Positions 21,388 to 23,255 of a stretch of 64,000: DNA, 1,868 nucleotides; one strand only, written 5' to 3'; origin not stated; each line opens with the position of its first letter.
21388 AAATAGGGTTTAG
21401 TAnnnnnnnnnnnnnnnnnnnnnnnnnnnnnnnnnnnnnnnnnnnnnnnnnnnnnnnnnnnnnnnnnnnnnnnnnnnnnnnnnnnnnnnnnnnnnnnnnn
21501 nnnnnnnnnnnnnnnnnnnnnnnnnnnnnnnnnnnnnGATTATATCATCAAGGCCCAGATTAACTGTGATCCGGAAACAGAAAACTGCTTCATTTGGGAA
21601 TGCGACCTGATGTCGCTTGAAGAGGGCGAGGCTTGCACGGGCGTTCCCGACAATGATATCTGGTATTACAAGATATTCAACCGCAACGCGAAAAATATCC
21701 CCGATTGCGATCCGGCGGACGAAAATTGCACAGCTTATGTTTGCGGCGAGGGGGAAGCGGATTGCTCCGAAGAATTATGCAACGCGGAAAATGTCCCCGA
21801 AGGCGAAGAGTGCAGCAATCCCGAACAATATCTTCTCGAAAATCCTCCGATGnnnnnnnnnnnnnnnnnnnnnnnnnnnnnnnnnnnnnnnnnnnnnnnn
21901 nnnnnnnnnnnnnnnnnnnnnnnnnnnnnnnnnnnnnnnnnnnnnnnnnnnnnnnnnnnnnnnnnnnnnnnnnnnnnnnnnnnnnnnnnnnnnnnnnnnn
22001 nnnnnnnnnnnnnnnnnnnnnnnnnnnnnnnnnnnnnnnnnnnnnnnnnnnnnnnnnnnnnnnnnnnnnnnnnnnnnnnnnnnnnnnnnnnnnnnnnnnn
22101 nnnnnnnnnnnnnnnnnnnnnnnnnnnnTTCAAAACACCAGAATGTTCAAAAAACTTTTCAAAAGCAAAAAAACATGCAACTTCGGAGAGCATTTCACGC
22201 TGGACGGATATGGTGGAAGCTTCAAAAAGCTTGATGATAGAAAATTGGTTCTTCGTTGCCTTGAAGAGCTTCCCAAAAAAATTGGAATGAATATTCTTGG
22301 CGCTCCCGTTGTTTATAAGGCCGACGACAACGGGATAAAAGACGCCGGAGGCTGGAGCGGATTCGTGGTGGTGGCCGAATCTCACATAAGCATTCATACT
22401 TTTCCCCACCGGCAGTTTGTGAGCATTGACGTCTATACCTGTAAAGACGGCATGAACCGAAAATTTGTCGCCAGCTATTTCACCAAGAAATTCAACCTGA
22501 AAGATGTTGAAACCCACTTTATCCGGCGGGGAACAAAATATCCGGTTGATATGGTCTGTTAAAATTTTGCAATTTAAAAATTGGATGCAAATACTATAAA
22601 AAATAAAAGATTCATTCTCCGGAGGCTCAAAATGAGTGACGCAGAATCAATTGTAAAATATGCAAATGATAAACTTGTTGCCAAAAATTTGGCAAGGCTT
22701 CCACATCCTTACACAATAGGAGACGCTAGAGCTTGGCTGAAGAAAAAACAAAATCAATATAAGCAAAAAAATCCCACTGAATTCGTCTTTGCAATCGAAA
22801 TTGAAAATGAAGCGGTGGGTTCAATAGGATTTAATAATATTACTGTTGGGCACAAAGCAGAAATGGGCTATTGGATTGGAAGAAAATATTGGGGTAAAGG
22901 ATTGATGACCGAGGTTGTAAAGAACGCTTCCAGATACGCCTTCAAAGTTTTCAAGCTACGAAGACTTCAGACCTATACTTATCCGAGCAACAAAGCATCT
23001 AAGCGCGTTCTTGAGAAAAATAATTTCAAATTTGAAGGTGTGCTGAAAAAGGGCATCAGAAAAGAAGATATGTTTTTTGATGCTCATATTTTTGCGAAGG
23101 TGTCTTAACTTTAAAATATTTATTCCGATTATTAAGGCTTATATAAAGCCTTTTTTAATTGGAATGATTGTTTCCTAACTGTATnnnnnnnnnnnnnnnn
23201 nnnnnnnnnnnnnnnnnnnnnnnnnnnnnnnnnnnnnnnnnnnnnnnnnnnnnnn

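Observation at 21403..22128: Membrane-anchored, hyper-acidic cysteine-repeat protein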

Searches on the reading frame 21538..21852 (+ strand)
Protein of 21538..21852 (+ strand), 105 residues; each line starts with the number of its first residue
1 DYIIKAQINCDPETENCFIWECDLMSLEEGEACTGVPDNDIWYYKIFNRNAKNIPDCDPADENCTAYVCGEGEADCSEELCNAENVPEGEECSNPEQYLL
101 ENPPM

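Call 53: predict_structure(alignment_id=A3)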
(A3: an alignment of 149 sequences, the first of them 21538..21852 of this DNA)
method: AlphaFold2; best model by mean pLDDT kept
length: 105 residues; sequences in the alignment: 149
mean_pLDDT: 93.0   pTM: 0.79
mean pLDDT of the five models: 93.0, 91.1, 90.5, 90.5, 89.1
residues with pLDDT >= 90: 86; 70-90: 19; 50-70: 0; < 50: 0
segments of 3 or more residues with pLDDT < 50: none
pLDDT, mean of each block of 10 residues (from residue 1): 94 97 88 87 96 93 92 96 94 96 87
secondary structure, 60 per line:
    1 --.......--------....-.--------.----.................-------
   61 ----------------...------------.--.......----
elements in order: E3-9 E18-21 H37-40 E41-50 E77-79 H95-101

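Call 55: fold_search(model_id=the predicted structure, library=pdb)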
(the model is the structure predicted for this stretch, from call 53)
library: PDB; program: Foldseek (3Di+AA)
matches with E <= 10: 19; with E <= 0.001: 0
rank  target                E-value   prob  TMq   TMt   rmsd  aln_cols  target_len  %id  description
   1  7mfb_L                5.0e+00  0.01  0.12  0.07  10.9        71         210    7  Crystal structure of antibody 10E8v4 Fab - light chain H31F variant (released 2021-07-14)
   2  6fxn_R                5.0e+00  0.01  0.12  0.08  12.9        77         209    8  Crystal structure of human BAFF in complex with Fab fragment of anti-BAFF antibody belimumab (released 2018-04-04)
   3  6dle_A                5.9e+00  0.01  0.11  0.07  11.9        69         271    6  Crystal structure of IgLON5 homodimer (released 2019-04-10)
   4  6dld_C                6.3e+00  0.01  0.12  0.07  12.4        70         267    6  Crystal structure of IgLON5/NEGR1 heterodimer (released 2019-04-10)
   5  3fgq_A                6.7e+00  0.01  0.14  0.05  10.6        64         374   12  Crystal structure of native human neuroserpin (released 2009-04-28)
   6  9z0m                  7.5e+00  0.01  0.11  0.10  10.6        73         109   10  Human CD300c extracellular domain pH 7.5 (released 2025-11-19)
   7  2lvc_MODEL_1_A        7.5e+00  0.01  0.12  0.13   9.8        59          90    8  Solution NMR Structure of Ig like domain (805-892) of Obscurin-like protein 1 from Homo sapiens, Northeast Str (released 2012-08-29)
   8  2q87_C                7.5e+00  0.01  0.10  0.10  11.0        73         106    8  The Crystal Structure of the Human IRp60 Ectodomain (released 2007-07-03)
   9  2q87_B                7.5e+00  0.01  0.11  0.10  10.5        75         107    9  The Crystal Structure of the Human IRp60 Ectodomain (released 2007-07-03)
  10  4zm8_D                7.5e+00  0.01  0.12  0.12   7.9        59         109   12  Crystal Structure of Sialostatin L (released 2015-06-17)
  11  7act_MODEL_1_A        7.9e+00  0.01  0.17  0.14  13.4        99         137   10  The SARS-CoV-2 nucleocapsid phosphoprotein N-terminal domain in complex with 10mer ssRNA (released 2020-10-28)
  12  7sfw_N                7.9e+00  0.01  0.11  0.11  13.1        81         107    7  CryoEM structure of Venezuelan Equine Encephalitis virus (VEEV) TC-83 strain VLP in complex with Fab hVEEV-63 (focus r (released 2022-03-16)
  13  4pyh_A                7.9e+00  0.01  0.13  0.07  13.4        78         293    8  Phospho-glucan bound structure of starch phosphatase Starch EXcess4 reveals the mechanism for C6-specificty (released 2014-04-23)
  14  3nme_A                7.9e+00  0.01  0.12  0.06  12.9        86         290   12  Structure of a plant phosphatase (released 2010-08-11)
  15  9lp0_E                8.4e+00  0.01  0.12  0.12  13.4        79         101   13  Cryo-EM structure of SARS-CoV-2 KP.3.1.1 spike glycoprotein in complex with F61R2-780 Fab (released 2026-01-28)
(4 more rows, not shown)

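Call 59: fold_search(model_id=the predicted structure, library=viral)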
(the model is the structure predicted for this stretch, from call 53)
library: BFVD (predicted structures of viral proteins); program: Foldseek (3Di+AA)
matches with E <= 10: 26; with E <= 0.001: 0
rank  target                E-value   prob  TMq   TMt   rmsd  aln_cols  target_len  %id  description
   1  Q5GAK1                2.7e+00  0.01  0.10  0.05  11.8        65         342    9  Ig-like domain-containing protein [Grouper iridovirus]
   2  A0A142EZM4            3.1e+00  0.01  0.13  0.04  17.7       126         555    7  (no name in the UniProt tables at hand)
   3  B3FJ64                3.3e+00  0.03  0.17  0.07  12.1        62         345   14  Uncharacterized protein [Pseudomonas phage 201phi2-1]
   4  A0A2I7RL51            3.5e+00  0.02  0.14  0.15  10.9        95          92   12  (no name in the UniProt tables at hand)
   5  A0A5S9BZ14            3.7e+00  0.03  0.24  0.20  15.1       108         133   14  Uncharacterized protein [Tenacibaculum phage PTm1]
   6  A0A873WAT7            3.7e+00  0.01  0.13  0.03  16.0        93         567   13  (no name in the UniProt tables at hand)
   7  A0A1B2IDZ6            5.2e+00  0.03  0.20  0.08   9.8        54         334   11  Uncharacterized protein [Erwinia phage vB_EamM_Kwan]
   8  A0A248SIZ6            5.2e+00  0.01  0.17  0.03  35.7       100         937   14  (no name in the UniProt tables at hand)
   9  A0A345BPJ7            5.5e+00  0.01  0.19  0.18  14.6       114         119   10  (no name in the UniProt tables at hand)
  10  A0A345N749            6.6e+00  0.01  0.15  0.13  14.6       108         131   10  (no name in the UniProt tables at hand)
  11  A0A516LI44            6.6e+00  0.01  0.13  0.08   8.6        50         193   10  (no name in the UniProt tables at hand)
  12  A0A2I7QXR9            6.6e+00  0.01  0.11  0.12  14.6        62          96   10  (no name in the UniProt tables at hand)
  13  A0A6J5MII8            7.0e+00  0.01  0.16  0.05  11.4        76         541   12  Uncharacterized protein [uncultured Caudovirales phage]
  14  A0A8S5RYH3            7.0e+00  0.01  0.12  0.16  11.3        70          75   10  Uncharacterized protein [Myoviridae sp. ctNQV2]
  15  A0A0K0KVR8            7.0e+00  0.01  0.14  0.04  17.2       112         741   10  Uncharacterized protein [Prochlorococcus phage P-TIM68]
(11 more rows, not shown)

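Call 63: find_homologous_proteins(query=A3, max_evalue=0.001)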
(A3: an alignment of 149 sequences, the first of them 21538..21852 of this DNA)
Query A3 (149 sequences) (105 aa, profile of the alignment): 145 proteins with E <= 0.001 among 8000 candidates; the best 120 are listed.
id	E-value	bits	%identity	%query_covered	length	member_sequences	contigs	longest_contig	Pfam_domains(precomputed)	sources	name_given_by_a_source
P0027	6.4e-66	240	69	99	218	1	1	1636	-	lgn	-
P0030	1.5e-65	239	73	99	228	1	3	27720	-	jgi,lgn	-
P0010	1.4e-64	236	74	100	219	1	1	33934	-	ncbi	-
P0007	2.0e-64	235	81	99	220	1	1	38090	-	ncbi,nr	ncbi:MAG: hypothetical protein QMD77_01520 [Patescibacteria group bacterium]|nr:hypothetical protein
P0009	2.5e-64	235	88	99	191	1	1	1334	-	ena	-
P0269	2.8e-64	235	63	98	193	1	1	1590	-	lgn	-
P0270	2.9e-64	235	61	95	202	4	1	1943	-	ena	-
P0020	7.5e-64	233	83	99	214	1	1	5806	-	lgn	-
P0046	7.9e-64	233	71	99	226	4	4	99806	-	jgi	jgi:hypothetical protein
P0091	1.3e-63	233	63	99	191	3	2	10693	-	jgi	jgi:hypothetical protein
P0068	1.4e-63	233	70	99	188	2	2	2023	-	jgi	-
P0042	1.5e-63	232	71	99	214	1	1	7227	-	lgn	-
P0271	2.2e-63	232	50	100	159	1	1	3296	-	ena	-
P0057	2.3e-63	232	66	99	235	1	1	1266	-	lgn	-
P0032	2.4e-63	232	80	99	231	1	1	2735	-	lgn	-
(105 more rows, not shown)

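Call 64: search_protein_families(library=pfam, alignment_id=A3, max_evalue=0.1)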
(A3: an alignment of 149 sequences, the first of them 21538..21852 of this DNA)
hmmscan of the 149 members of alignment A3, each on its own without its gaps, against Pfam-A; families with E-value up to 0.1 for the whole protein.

A. member 1, window:21538-21852:+ (105 aa): 0 families

B. families by the number of members that match (of 149 scanned): 18 families
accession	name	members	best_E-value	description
PF08516.17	ADAM_CR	3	0.00054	ADAM cysteine-rich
PF03985.18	Paf1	2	0.0014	Paf1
PF18933.6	PsbP_2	1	0.0053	PsbP-like protein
PF20130.4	DUF6520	1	0.0079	Family of unknown function (DUF6520)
PF22193.1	MvcA_ins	1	0.014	MvcA insertion domain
PF12679.13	ABC2_membrane_2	1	0.016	ABC-2 family transporter protein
PF17681.6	GCP_N_terminal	1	0.02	Gamma tubulin complex component N-terminal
PF23906.1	DUF7248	1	0.024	Family of unknown function (DUF7248)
PF10316.15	7TM_GPCR_Srbc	1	0.025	Serpentine type 7TM GPCR chemoreceptor Srbc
PF02238.20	COX7a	1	0.031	Cytochrome c oxidase subunit VII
PF20197.3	DUF6560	1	0.042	Family of unknown function (DUF6560)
PF17224.9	DUF5300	1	0.065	Domain of unknown function (DUF5300)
PF05966.18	Chordopox_A33R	1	0.07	Chordopoxvirus A33R protein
PF09446.15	VMA21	1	0.079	VMA21-like domain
PF11755.13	DUF3311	1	0.087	Protein of unknown function (DUF3311)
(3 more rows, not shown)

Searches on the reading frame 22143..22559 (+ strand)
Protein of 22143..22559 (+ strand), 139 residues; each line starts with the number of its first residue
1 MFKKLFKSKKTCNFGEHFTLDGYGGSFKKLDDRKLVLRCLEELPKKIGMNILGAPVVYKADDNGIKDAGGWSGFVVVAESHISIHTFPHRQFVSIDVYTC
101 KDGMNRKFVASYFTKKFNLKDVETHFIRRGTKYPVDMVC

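Call 3: search_protein_families(library=pfam, proteins=[window:22143-22559:+], max_evalue=1)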
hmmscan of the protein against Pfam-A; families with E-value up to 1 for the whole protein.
window:22143-22559:+ (139 aa): 1 family
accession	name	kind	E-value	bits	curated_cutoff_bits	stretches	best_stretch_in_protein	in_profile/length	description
PF02675.21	AdoMet_dc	-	7.6e-25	87.8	25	1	17-130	1-107/107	S-adenosylmethionine decarboxylase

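Call 4: search_protein_families(library=ncbifam, proteins=[window:22143-22559:+], max_evalue=1)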
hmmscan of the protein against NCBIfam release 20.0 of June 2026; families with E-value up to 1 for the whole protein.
window:22143-22559:+ (139 aa): 1 family
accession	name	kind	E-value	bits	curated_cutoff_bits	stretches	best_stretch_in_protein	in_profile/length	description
TIGR03330.1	SAM_DCase_Bsu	equivalog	2e-21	76.4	75.65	1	14-130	3-112/112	adenosylmethionine decarboxylase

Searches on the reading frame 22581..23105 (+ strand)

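Call 3: search_protein_families(library=pfam, proteins=[window:22581-23105:+], max_evalue=1)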
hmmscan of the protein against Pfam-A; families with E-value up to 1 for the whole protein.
window:22581-23105:+ (175 aa): 5 families
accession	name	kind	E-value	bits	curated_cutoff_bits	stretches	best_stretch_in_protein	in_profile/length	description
PF13302.13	Acetyltransf_3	-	8.8e-33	114.4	25.4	1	10-150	1-138/138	Acetyltransferase (GNAT) domain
PF00583.31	Acetyltransf_1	-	1.1e-13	52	20.7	1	42-149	12-116/116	Acetyltransferase (GNAT) family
PF13420.13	Acetyltransf_4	-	1.3e-08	35.4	24.3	1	13-169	1-154/155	Acetyltransferase (GNAT) domain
PF09960.14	DUF2194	-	0.0067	15.2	30.4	1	61-141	323-403/582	Uncharacterised protein conserved in bacteria (DUF2194)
PF13523.12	Acetyltransf_8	-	0.07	13.2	27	1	93-154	80-142/145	Acetyltransferase (GNAT) domain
